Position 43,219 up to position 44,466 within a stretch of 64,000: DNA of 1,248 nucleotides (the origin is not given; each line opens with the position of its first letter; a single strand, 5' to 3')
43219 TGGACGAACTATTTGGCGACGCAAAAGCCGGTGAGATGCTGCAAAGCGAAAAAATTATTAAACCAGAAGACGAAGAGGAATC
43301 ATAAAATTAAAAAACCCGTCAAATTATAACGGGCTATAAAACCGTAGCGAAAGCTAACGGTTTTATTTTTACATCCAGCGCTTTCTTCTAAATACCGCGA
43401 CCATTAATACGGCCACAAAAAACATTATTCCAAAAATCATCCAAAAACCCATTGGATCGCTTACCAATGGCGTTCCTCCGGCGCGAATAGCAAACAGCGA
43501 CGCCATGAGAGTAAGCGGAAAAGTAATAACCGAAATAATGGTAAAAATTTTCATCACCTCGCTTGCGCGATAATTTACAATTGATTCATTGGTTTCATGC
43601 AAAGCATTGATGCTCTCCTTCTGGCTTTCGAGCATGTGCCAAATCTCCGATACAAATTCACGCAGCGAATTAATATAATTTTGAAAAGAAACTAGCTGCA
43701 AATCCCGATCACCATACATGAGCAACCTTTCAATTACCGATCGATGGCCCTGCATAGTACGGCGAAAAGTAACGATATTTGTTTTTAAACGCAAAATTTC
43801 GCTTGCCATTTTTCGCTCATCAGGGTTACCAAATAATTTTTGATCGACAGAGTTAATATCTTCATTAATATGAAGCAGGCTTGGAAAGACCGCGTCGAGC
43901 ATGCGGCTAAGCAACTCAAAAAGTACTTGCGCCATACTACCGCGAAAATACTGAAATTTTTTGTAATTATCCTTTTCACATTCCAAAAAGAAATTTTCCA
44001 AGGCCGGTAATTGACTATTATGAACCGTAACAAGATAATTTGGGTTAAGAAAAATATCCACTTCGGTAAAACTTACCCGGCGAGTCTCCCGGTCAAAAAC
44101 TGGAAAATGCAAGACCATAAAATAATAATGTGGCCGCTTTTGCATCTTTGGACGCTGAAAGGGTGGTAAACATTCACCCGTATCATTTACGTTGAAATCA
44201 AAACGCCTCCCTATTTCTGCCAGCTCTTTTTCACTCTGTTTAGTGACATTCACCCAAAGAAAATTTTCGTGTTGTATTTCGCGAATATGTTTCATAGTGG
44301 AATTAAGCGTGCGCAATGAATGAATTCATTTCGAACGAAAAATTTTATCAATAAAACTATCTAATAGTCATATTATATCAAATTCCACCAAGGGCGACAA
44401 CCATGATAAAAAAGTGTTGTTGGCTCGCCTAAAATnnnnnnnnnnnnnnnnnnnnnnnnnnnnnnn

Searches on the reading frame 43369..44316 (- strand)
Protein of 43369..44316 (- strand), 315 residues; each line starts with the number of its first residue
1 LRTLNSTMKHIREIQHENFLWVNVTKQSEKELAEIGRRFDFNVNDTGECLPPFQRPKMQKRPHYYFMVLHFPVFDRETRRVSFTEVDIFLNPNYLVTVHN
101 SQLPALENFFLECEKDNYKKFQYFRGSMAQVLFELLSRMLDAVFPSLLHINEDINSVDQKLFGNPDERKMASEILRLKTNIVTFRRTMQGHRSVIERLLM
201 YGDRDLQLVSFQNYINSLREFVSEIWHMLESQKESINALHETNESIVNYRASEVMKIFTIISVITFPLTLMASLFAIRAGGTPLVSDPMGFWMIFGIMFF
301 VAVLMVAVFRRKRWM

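Call 71: search_protein_families(library=pfam, proteins=[window:43369-44316:-], max_evalue=0.001)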
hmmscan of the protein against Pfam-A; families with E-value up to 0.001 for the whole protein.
window:43369-44316:- (315 aa): 2 families
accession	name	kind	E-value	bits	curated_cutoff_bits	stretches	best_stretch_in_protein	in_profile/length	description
PF01544.23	CorA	-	2.4e-48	165.4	27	1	17-311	2-292/292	CorA-like Mg2+ transporter protein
PF20237.3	DUF6594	-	0.00079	19.8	30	0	200-310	122-222/238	Family of unknown function (DUF6594)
